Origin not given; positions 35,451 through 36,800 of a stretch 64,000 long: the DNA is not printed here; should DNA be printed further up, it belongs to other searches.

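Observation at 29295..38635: Self-contained glycan-building locus with no export, polymerase or priming genes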

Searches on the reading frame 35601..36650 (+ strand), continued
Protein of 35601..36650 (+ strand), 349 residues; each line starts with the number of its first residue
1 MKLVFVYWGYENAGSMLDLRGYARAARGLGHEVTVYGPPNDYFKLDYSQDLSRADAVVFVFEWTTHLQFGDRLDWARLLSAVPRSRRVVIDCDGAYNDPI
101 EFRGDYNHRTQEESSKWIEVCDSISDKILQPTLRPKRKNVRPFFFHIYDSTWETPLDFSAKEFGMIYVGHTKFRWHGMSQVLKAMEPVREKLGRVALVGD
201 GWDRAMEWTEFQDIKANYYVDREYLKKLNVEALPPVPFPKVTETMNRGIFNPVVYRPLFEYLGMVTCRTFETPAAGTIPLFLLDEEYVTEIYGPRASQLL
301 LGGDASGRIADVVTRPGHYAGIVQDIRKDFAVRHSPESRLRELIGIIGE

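Call 30: predict_structure(alignment_id=A2)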
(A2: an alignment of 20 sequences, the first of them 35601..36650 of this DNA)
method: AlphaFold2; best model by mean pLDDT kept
length: 349 residues; sequences in the alignment: 20
mean_pLDDT: 80.9   pTM: 0.82
mean pLDDT of the five models: 80.9, 78.6, 67.2, 61.9, 49.8
residues with pLDDT >= 90: 123; 70-90: 151; 50-70: 54; < 50: 21
segments of 3 or more residues with pLDDT < 50: 65-68, 103-106, 209-216, 267-270
pLDDT, mean of each block of 10 residues (from residue 1): 81 72 93 88 86 92 55 75 94 77 55 85 92 85 84 83 79 72 92 87 58 50 85 83 89 73 54 77 86 91 92 94 91 91 94
secondary structure, 60 per line:
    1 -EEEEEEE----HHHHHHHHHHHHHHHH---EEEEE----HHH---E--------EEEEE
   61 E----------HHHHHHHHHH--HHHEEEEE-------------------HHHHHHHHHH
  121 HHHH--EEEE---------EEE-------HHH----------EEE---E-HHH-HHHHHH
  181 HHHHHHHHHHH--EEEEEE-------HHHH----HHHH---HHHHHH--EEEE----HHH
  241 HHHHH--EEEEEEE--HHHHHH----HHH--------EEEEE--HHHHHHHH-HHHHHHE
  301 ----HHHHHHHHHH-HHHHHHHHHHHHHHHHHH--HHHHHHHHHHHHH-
elements in order: E2-8 H13-28 E32-36 E56-61 H72-81 E87-91 H111-124 E127-130 E140-142 E163-165 H175-191 E194-199 H207-210 H215-218 H222-227 E230-233 H238-245 E248-254 H257-262 E278-282 H285-292 H294-299 H305-314 H316-333 H336-348
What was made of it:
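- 35601..36650 (+): Paralogue C (PC), a GT-B glycosyltransferase of 349 aa. AlphaFold2 model with pLDDT 81 and pTM 0.82 (call 30).
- On GT-B fold glycosyltransferases (paralogues A, B, C): The AlphaFold2 model of PC (pLDDT 81, pTM 0.82; call 30) gives 306 Foldseek hits at E<=1e-3.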

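Call 34: fold_search(model_id=the predicted structure, library=pdb)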
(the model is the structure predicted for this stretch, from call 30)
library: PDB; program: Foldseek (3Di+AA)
matches with E <= 10: 1562; with E <= 0.001: 306
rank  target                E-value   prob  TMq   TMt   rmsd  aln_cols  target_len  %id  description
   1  1qkj                  1.4e-09  1.00  0.51  0.51   8.1       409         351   13  T4 Phage B-Glucosyltransferase, Substrate Binding and Proposed Catalytic Mechanism (released 1999-07-28)
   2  6tvp_B                3.9e-09  1.00  0.56  0.51   8.2       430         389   15  Structure of Mycobacterium smegmatis alpha-maltose-1-phosphate synthase GlgM (released 2020-04-22)
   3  1nzd                  8.3e-09  1.00  0.53  0.52   7.6       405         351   12  T4 phage BGT-D100A mutant in complex with UDP-glucose: Form I (released 2003-09-09)
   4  6tvp_A                2.0e-08  1.00  0.57  0.52   7.9       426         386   15  Structure of Mycobacterium smegmatis alpha-maltose-1-phosphate synthase GlgM (released 2020-04-22)
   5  7qsg_A                3.0e-08  1.00  0.57  0.53   7.4       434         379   11  Methylmannose polysaccharide mannosyltransferase from M. hassiacum (released 2023-01-25)
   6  7qsg_B                3.6e-08  1.00  0.54  0.61   6.5       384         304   11  Methylmannose polysaccharide mannosyltransferase from M. hassiacum (released 2023-01-25)
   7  1rrv_B                3.6e-08  1.00  0.46  0.42   9.6       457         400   12  X-ray crystal structure of TDP-vancosaminyltransferase GtfD as a complex with TDP and the natural substrate, desvancos (released 2004-05-18)
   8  1rrv_A                5.5e-08  1.00  0.46  0.42   9.3       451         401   12  X-ray crystal structure of TDP-vancosaminyltransferase GtfD as a complex with TDP and the natural substrate, desvancos (released 2004-05-18)
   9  1j39                  5.8e-08  1.00  0.49  0.50   7.8       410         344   12  Crystal Structure of T4 phage BGT in complex with its UDP-glucose substrate (released 2003-08-19)
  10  4xsu_B                9.3e-08  1.00  0.55  0.53   7.5       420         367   10  Crystal structure of Anabaena Alr3699/HepE in complex with UDP and glucose (released 2016-01-13)
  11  2gej                  1.2e-07  1.00  0.54  0.53   7.1       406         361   11  Crystal Structure of phosphatidylinositol mannosyltransferase (PimA) from Mycobacterium smegmatis in complex with GDP-Ma (released 2007-04-03)
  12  1bgt                  1.3e-07  1.00  0.51  0.53   7.0       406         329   12  CRYSTAL STRUCTURE OF THE DNA MODIFYING ENZYME BETA-GLUCOSYLTRANSFERASE IN THE PRESENCE AND ABSENCE OF THE SUBSTRATE URID (released 1994-09-30)
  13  1y6f_B                1.4e-07  1.00  0.61  0.55   7.5       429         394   12  alpha-glucosyltransferase in complex with UDP-glucose and DNA containing an abasic site (released 2005-08-30)
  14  1ya6_A                1.7e-07  1.00  0.60  0.56   7.1       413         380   16  alpha-glucosyltransferase in complex with UDP and a 13-mer DNA containing a central A:G mismatch (released 2005-08-30)
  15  3mbo_C                1.8e-07  1.00  0.55  0.52   7.6       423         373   11  Crystal Structure of the Glycosyltransferase BaBshA bound with UDP and L-malate (released 2010-09-29)
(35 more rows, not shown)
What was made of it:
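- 35601..36650 (+): Foldseek finds GT-B enzymes: T4 BGT (E 1.4e-9), GlgM, the MMP mannosyltransferase 7qsg, PimA and BshA (call 34).
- On GT-B fold glycosyltransferases (paralogues A, B, C): The 50 listed are GT-B transferases, plus several UDP-GlcNAc 2-epimerases that share the fold, with query-normalised TM 0.39-0.64 (call 34).
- Closest known: Mycobacterial methylmannose polysaccharide. Same: ManT (7qsg) is among the top Foldseek hits of paralogue C (call 34).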

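Call 60: search_dna_similar(query=window:35601-36650:+, collection=plasmids, mode=protein, max_rows=15, max_evalue=0.00001)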
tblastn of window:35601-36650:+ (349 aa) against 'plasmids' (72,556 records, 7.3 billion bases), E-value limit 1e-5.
No match.
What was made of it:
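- Tried and rejected: A tblastn of PC against plasmids found nothing (call 60), so the module is not a rhizobial megaplasmid trait.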

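Call 65: search_protein_families(library=pfam, proteins=[L045:492-4583:+, L045:12488-13444:-, L045:13202-13852:+, L045:13826-15397:-, L045:14278-16260:+, L045:16257-18236:-, L045:18242-19231:-, L045:19467-21044:-, L045:12128-13192:+, L045:73-1095:+], max_evalue=0.001)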
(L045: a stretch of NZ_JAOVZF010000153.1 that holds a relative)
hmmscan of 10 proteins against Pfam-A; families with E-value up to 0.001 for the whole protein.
L045:492-4583:+ (1363 aa): 3 families
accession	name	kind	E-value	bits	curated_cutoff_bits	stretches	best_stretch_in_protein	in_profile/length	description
PF01134.28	GIDA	-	4.3e-145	484.1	22.1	1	771-1165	2-389/391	Glucose inhibited division protein A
PF13932.14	SAM_GIDA_C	-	7.7e-17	61.3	27.1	1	1296-1345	8-57/57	tRNA modifying enzyme MnmG/GidA C-terminal helical bundle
PF07992.20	Pyr_redox_2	-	0.00017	21.6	26.1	1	770-921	2-108/291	Pyridine nucleotide-disulphide oxidoreductase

L045:12488-13444:- (318 aa): 1 family
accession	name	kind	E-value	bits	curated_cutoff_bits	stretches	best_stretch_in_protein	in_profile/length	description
PF13228.11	DUF4037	-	1.4e-35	122.5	22.1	1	136-236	1-101/101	Domain of unknown function (DUF4037)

L045:13202-13852:+ (216 aa): 0 families

L045:13826-15397:- (523 aa): 0 families

L045:14278-16260:+ (660 aa): 0 families

L045:16257-18236:- (659 aa): 0 families

L045:18242-19231:- (329 aa): 0 families

L045:19467-21044:- (525 aa): 0 families

L045:12128-13192:+ (354 aa): 0 families

L045:73-1095:+ (340 aa): 2 families
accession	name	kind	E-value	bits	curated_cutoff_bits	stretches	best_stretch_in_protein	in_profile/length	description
PF13442.11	Cytochrome_CBB3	-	2.1e-17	63.7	27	1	204-282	3-68/68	Cytochrome C oxidase, cbb3-type, subunit III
PF00034.26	Cytochrom_C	-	2.7e-17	64.3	21.3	2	109-193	5-89/90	Cytochrome c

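Call 66: search_protein_families(library=pfam, proteins=[L059:28-1107:+, L059:1123-2202:-, L059:2562-3929:+, L059:11358-12281:+, L059:12387-15104:+, L059:12333-13079:-, L059:15683-16633:+, L059:15188-15664:+], max_evalue=0.001)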
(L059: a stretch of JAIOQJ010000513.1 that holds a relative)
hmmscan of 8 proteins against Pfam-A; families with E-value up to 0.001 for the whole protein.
L059:28-1107:+ (359 aa): 0 families

L059:1123-2202:- (359 aa): 3 families
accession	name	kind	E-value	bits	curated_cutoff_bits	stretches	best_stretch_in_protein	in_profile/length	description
PF00005.33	ABC_tran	-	1.6e-25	90.8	25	1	75-212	2-136/137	ABC transporter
PF13732.12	DrrA1-3_C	-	6.3e-17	62.5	27.4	1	266-351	1-80/81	ATP-binding protein DrrA1-3-like, C-terminal domain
PF13304.12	AAA_21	-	6e-15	56.5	27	1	184-246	237-302/304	AAA domain, putative AbiEii toxin, Type IV TA system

L059:2562-3929:+ (455 aa): 8 families
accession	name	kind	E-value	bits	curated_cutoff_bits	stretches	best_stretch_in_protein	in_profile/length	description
PF01370.27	Epimerase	-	1.3e-52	179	20.9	1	93-351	2-240/240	NAD dependent epimerase/dehydratase family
PF16363.11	GDP_Man_Dehyd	-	4.4e-52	178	27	1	93-416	1-331/332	GDP-mannose 4,6 dehydratase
PF07993.18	NAD_binding_4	-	7.8e-19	68.3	20.1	1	94-332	1-257/258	Male sterility protein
PF01073.25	3Beta_HSD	-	1.5e-18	67.2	22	1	93-343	1-235/280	3-beta hydroxysteroid dehydrogenase/isomerase family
PF04321.23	RmlD_sub_bind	-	1.4e-11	44.4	27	1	92-320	3-180/287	RmlD substrate binding domain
PF02719.21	Polysacc_synt_2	-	1.8e-11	44.2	20.2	1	93-217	2-131/293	Polysaccharide biosynthesis protein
PF00106.31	adh_short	-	8.7e-08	32.3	26.6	1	90-167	1-75/195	short chain dehydrogenase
PF13460.12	NAD_binding_10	-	0.00034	21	27.2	1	96-214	1-99/184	NAD(P)H-binding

L059:11358-12281:+ (307 aa): 2 families
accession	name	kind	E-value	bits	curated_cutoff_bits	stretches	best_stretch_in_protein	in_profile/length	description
PF00984.24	UDPG_MGDP_dh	-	3.9e-23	81.8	25.4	1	193-287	3-92/94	UDP-glucose/GDP-mannose dehydrogenase family, central domain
PF03721.20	UDPG_MGDP_dh_N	-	1.2e-17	64.5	27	1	76-167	80-178/187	UDP-glucose/GDP-mannose dehydrogenase family, NAD binding domain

L059:12387-15104:+ (905 aa): 5 families
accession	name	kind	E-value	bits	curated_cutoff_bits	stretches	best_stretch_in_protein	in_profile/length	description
PF13646.12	HEAT_2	-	2.2e-25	89.2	27.7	3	458-538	7-87/88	HEAT repeats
PF03130.22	HEAT_PBS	-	2.2e-13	49.6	20.9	0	152-174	4-26/27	PBS lyase HEAT-like repeat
PF24681.1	Kelch_KLHDC2_KLHL20_DRC7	-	3.4e-09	36.8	50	1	732-861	75-198/221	KLHDC2/KLHL20/DRC7 Kelch-repeats domain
PF24981.1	Beta-prop_ATRN-LZTR1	-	9.5e-06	25.5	50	1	733-858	64-196/289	Attractin/LZTR1 beta-propeller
PF02985.28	HEAT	-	7.8e-05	23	23.5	0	518-542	5-28/31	HEAT repeat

L059:12333-13079:- (248 aa): 0 families

L059:15683-16633:+ (316 aa): 0 families

L059:15188-15664:+ (158 aa): 0 families
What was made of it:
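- On Classical surface-polysaccharide loci (Wzx/Wzy-, ABC- or synthase-dependent): One locus has a DrrA-type ABC ATPase nearby (call 66).
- The exception is a Ugd fragment in L059 (call 66).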

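Call 81: list_cluster_members(proteins=[P0024, P0072, P0016, P0042, P0049, P0026, P0111, P0116, P0010, P0023])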
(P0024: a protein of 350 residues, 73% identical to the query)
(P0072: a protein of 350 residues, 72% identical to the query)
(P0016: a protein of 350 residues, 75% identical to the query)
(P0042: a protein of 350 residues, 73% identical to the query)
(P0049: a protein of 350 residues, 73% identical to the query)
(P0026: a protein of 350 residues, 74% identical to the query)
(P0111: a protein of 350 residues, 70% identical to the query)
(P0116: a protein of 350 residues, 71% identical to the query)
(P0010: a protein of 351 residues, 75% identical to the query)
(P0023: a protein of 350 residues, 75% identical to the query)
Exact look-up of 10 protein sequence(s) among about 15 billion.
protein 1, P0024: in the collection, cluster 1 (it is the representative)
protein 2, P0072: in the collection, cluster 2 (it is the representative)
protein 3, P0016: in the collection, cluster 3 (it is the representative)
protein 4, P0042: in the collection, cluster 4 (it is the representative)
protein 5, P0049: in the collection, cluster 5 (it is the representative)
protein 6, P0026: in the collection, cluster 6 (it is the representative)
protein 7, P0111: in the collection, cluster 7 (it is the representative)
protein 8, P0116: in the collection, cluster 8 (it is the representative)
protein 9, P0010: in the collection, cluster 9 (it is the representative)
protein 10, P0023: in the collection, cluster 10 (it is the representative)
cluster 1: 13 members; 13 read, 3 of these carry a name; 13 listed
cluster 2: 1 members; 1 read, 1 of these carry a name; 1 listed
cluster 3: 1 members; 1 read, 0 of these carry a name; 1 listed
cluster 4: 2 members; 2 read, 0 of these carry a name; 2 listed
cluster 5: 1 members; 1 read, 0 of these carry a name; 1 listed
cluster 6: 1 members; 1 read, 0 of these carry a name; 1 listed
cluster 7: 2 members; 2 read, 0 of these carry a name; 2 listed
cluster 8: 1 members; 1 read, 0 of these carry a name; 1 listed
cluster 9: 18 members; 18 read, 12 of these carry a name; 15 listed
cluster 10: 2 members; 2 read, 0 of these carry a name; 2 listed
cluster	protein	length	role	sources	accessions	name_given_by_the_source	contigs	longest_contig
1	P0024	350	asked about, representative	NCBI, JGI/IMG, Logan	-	hypothetical protein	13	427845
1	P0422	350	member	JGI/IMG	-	glycosyltransferase involved in cell wall biosynthesis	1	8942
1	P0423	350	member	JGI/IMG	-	hypothetical protein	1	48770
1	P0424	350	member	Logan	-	-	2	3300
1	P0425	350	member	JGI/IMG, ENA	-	-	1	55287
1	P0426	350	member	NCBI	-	-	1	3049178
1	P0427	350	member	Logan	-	-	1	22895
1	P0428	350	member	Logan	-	-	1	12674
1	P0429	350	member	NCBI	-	-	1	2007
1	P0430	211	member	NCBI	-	-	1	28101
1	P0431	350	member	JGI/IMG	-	-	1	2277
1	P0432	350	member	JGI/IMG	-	-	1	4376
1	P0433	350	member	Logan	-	-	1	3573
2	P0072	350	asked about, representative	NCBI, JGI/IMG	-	hypothetical protein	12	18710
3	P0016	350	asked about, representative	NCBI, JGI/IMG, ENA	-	-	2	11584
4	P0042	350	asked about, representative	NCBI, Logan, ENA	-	-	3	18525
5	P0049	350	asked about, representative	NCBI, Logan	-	-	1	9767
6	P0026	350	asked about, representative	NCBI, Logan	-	-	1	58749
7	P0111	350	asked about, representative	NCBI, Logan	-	-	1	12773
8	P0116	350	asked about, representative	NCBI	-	-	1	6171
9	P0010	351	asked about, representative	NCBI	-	-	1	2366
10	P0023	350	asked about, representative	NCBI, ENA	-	-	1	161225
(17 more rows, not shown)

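Call 86: search_protein_families(library=pfam, alignment_id=A6, max_evalue=0.00001)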
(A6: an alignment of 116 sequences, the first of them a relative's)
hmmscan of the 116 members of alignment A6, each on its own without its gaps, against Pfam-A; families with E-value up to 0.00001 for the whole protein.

A. member 1, L006:10000-10983:- (327 aa): 2 families
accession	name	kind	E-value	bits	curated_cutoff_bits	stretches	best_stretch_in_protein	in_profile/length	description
PF00753.33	Lactamase_B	-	1.4e-19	71.2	22.7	1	98-288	2-178/196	Metallo-beta-lactamase superfamily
PF12706.13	Lactamase_B_2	-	8.3e-06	26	27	0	114-171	3-53/200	Beta-lactamase superfamily domain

B. families by the number of members that match (of 116 scanned): 129 families (the first 25 are shown)
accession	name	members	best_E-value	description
PF00072.30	Response_reg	6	1.3e-32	Response regulator receiver domain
PF01546.33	Peptidase_M20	4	5.5e-53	Peptidase family M20/M25/M40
PF07687.19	M20_dimer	4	6.5e-22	Peptidase dimerisation domain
PF08450.18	SGL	3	5e-50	SMP-30/Gluconolactonase/LRE-like region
PF02518.31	HATPase_c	3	1.9e-25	Histidine kinase-, DNA gyrase B-, and HSP90-like ATPase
PF00486.34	Trans_reg_C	3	3.1e-22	Transcriptional regulatory protein, C terminal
PF00512.31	HisKA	3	1.5e-15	His Kinase A (phospho-acceptor) domain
PF13292.11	DXP_synthase_N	2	1.7e-119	1-deoxy-D-xylulose-5-phosphate synthase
PF00384.28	Molybdopterin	2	1.3e-76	Molybdopterin oxidoreductase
PF07969.17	Amidohydro_3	2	1.1e-53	Amidohydrolase family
PF02779.29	Transket_pyr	2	2.4e-47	Transketolase, pyrimidine binding domain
PF02775.26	TPP_enzyme_C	2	1.7e-38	Thiamine pyrophosphate enzyme, C-terminal TPP binding domain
PF00656.27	Peptidase_C14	2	2.4e-36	Caspase domain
PF00892.27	EamA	2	2.7e-35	EamA-like transporter family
PF01568.27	Molydop_binding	2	2.4e-30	Molydopterin dinucleotide binding domain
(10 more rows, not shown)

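Call 91: find_related_loci(query=A2, collection=viral_contigs, flank=8000)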
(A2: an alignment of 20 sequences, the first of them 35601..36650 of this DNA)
Query A2 (349 aa) in viral_contigs; peptide patterns used: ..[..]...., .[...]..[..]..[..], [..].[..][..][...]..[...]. (x = any residue, [..] = any of these).
131 stretches matched a pattern, but none encodes a relative of the query by tblastn (E <= 1e-3).
